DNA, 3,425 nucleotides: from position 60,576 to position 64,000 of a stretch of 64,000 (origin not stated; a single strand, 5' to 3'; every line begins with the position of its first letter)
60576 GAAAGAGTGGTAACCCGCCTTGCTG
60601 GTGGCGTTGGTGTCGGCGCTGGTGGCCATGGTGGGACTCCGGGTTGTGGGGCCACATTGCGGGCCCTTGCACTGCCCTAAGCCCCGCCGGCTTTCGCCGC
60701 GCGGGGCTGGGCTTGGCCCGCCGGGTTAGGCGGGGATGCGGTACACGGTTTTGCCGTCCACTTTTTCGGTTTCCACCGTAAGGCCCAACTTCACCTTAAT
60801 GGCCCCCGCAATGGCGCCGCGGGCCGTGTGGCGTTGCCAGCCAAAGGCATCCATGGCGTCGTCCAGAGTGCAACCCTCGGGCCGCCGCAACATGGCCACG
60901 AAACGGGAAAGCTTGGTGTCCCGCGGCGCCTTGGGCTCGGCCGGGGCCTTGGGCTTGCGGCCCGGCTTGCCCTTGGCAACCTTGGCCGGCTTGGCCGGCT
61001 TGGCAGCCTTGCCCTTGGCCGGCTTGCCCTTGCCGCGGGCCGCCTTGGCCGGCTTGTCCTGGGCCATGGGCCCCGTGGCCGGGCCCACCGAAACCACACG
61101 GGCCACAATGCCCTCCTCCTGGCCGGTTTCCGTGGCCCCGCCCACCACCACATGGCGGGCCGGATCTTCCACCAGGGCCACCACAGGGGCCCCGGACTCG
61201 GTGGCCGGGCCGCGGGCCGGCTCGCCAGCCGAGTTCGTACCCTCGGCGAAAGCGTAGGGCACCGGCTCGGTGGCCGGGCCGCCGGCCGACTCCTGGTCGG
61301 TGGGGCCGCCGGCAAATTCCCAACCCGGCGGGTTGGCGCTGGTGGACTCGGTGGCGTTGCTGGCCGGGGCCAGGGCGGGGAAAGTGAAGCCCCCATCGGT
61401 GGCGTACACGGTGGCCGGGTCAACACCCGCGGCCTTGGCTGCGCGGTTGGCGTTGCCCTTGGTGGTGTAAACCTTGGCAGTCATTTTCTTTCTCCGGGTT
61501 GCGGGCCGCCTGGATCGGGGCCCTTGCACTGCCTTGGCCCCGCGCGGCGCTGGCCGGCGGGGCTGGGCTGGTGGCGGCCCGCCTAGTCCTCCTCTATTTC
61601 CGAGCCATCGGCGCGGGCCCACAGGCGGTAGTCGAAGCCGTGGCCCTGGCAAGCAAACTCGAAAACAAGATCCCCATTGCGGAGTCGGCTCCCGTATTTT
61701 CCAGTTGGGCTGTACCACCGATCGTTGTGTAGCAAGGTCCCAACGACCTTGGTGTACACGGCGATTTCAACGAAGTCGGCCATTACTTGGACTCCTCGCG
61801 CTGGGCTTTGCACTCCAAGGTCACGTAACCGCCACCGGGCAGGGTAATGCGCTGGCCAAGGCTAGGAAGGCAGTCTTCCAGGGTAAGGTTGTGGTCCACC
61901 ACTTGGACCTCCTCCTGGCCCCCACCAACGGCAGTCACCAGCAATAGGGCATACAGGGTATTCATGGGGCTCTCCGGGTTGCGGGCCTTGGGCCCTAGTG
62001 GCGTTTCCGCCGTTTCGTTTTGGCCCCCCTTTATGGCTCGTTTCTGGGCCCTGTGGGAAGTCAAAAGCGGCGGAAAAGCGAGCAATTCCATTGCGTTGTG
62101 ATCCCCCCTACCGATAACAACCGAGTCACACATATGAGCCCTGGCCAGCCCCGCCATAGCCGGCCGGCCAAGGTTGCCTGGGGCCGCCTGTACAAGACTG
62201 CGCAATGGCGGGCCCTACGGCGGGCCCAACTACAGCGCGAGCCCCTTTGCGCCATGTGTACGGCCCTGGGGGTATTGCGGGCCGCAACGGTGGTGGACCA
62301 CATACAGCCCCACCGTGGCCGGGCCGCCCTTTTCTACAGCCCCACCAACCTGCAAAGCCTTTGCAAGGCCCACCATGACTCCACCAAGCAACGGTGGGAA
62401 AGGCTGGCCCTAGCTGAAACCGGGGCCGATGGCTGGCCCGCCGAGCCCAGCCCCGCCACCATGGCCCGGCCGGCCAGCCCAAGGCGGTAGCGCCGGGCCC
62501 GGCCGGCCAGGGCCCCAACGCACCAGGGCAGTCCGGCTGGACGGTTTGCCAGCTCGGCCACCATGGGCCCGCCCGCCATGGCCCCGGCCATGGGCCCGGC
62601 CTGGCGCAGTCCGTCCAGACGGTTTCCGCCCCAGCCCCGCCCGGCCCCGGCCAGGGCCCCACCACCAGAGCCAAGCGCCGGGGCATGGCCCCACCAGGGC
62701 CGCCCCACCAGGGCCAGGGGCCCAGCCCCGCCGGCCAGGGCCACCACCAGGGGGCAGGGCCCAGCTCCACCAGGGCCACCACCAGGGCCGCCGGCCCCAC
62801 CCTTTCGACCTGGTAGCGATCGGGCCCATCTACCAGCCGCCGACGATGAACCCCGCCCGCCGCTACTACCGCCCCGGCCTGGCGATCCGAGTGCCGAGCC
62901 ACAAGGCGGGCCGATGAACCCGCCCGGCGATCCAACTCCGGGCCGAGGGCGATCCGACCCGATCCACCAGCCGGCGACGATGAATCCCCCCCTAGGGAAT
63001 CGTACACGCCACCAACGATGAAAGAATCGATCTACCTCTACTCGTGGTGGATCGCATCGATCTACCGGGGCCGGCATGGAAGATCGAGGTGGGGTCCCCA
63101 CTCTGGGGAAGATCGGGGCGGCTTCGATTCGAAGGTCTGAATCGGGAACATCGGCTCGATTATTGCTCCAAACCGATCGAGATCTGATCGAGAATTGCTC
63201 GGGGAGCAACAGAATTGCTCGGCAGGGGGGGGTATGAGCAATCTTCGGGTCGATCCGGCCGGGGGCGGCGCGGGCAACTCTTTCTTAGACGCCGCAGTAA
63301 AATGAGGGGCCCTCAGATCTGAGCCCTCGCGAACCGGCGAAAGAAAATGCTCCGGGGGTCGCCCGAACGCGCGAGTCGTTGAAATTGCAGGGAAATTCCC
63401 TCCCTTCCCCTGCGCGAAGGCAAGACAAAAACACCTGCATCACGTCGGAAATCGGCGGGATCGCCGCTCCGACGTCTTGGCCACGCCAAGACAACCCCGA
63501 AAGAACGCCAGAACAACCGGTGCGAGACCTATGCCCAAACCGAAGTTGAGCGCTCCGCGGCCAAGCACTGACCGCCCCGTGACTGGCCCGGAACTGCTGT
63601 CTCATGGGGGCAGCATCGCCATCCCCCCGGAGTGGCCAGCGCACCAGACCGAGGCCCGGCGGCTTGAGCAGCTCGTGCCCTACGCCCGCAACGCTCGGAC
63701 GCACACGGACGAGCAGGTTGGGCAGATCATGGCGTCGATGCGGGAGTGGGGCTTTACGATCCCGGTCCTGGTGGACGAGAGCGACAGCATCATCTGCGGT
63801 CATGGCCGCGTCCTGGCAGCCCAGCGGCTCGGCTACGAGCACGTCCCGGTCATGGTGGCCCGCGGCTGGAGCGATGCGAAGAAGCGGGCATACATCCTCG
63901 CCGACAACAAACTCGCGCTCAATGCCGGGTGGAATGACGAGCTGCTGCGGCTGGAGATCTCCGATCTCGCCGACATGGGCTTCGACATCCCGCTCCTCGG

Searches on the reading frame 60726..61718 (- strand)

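Call 28: search_protein_families(library=pfam, proteins=[window:60726-61718:-], max_evalue=0.01)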
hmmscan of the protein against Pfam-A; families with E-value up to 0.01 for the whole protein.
window:60726-61718:- (330 aa): 1 family
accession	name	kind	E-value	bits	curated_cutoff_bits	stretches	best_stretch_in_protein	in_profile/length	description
PF11994.14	DUF3489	-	7.8e-23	80.8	29.5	1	265-328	4-68/68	Protein of unknown function (DUF3489)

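Call 74: search_protein_families(library=phrogs, proteins=[window:60726-61718:-], max_evalue=0.001)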
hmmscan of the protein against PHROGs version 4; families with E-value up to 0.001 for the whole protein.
window:60726-61718:- (330 aa): 2 families
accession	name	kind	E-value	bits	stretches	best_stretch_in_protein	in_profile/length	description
phrog_10315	-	unknown function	7.7e-25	89.2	1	241-329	83-172/177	-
phrog_31231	-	unknown function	4.8e-06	27.9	1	205-328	21-135/138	-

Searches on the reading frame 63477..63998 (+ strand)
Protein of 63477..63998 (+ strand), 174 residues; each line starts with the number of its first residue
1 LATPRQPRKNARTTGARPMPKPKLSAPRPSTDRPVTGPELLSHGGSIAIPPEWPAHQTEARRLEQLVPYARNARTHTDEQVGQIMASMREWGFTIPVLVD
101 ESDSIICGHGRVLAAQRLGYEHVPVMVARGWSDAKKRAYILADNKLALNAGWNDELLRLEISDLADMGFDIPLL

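Call 28: search_protein_families(library=pfam, proteins=[window:63477-63998:+], max_evalue=0.01)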
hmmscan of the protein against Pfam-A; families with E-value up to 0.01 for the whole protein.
window:63477-63998:+ (174 aa): 1 family
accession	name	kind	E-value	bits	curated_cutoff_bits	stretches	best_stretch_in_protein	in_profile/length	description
PF02195.25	ParB_N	-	9.8e-06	26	26.3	1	74-141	20-90/95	ParB N-terminal domain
